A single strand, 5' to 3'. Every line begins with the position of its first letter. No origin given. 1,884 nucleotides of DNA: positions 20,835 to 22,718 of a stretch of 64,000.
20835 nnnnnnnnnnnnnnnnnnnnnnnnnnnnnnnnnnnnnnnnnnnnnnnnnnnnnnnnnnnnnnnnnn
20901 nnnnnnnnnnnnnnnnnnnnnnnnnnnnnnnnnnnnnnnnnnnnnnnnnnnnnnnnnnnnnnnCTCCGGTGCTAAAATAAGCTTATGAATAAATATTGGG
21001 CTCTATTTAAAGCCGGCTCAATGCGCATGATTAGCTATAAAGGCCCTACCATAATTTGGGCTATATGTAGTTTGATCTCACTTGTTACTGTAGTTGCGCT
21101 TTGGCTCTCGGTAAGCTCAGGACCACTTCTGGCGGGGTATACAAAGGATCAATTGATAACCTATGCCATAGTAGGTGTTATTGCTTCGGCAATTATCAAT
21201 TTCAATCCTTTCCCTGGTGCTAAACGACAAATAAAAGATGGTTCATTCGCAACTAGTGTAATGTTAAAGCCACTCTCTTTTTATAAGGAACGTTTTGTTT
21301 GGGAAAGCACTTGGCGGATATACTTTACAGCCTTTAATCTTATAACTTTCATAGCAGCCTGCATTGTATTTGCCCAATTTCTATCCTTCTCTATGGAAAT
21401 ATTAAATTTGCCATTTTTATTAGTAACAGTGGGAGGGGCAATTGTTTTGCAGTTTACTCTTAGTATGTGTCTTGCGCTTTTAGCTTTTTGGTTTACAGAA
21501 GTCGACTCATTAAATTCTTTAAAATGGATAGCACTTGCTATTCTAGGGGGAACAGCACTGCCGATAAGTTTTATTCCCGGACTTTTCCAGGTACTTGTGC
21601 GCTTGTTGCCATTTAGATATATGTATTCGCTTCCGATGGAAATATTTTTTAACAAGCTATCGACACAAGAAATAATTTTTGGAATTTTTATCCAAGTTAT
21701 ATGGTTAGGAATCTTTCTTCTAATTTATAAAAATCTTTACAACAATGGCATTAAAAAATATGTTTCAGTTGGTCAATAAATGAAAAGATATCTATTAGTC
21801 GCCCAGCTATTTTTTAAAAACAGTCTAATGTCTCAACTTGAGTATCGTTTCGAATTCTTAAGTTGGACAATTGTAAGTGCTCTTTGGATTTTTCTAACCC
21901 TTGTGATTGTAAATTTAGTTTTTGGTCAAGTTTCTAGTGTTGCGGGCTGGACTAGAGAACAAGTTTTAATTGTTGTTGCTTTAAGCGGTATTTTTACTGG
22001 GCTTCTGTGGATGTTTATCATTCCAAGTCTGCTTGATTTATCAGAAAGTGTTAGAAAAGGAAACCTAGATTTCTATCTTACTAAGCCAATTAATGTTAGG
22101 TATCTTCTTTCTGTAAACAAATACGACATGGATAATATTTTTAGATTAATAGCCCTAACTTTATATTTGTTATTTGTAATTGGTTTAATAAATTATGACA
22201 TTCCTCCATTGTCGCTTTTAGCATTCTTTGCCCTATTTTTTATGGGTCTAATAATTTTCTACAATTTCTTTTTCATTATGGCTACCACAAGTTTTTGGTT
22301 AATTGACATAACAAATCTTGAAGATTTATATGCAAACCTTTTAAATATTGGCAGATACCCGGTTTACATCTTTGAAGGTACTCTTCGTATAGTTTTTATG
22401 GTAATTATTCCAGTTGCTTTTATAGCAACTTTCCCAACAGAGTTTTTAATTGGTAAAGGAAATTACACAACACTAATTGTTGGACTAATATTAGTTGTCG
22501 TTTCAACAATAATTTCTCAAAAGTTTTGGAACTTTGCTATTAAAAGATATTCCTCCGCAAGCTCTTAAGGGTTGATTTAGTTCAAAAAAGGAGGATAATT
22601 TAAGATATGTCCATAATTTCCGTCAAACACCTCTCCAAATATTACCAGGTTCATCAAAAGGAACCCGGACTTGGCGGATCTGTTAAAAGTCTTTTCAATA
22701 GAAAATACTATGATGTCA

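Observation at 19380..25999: Tandem triplication of a two-gene ABC-2 permease module served by a single ATPase, with an rRNA-methyltransferase-like gene translationally coupled inside the operon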

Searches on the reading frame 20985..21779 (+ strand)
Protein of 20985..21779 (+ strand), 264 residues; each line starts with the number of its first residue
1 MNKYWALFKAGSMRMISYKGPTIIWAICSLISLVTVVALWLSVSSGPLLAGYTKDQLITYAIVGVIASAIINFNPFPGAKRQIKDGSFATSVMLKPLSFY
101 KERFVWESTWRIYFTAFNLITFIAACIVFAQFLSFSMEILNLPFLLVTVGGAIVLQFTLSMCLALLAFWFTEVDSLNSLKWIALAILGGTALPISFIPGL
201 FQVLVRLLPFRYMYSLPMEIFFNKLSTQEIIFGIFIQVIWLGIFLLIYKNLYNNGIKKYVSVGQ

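Call 3: search_protein_families(library=pfam, proteins=[window:20985-21779:+], max_evalue=0.01)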
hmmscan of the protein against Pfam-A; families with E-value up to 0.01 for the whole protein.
window:20985-21779:+ (264 aa): 1 family
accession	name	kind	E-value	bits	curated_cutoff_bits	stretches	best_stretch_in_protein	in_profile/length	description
PF06182.17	ABC2_membrane_6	-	8.1e-15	55.7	22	1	33-263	5-229/229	ABC-2 family transporter protein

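Call 4: search_protein_families(library=ncbifam, proteins=[window:20985-21779:+], max_evalue=0.01)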
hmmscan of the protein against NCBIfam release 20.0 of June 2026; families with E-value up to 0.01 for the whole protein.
window:20985-21779:+ (264 aa): 0 families

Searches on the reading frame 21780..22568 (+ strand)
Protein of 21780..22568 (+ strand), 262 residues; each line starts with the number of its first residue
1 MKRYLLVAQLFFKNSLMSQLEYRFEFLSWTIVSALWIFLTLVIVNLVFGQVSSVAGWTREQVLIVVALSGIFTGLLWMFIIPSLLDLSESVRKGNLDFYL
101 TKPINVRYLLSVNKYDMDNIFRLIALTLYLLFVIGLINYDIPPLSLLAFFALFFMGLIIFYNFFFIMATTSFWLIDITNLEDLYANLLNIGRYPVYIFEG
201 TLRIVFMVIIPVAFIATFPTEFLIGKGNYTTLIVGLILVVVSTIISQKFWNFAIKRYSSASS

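Call 3: search_protein_families(library=pfam, proteins=[window:21780-22568:+], max_evalue=0.01)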
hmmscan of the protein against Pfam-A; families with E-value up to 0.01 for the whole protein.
window:21780-22568:+ (262 aa): 1 family
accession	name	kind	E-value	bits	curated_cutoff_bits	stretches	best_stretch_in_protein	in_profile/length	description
PF06182.17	ABC2_membrane_6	-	6.4e-47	160.7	22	1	35-261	2-229/229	ABC-2 family transporter protein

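Call 4: search_protein_families(library=ncbifam, proteins=[window:21780-22568:+], max_evalue=0.01)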
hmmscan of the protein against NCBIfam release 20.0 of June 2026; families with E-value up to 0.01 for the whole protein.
window:21780-22568:+ (262 aa): 0 families
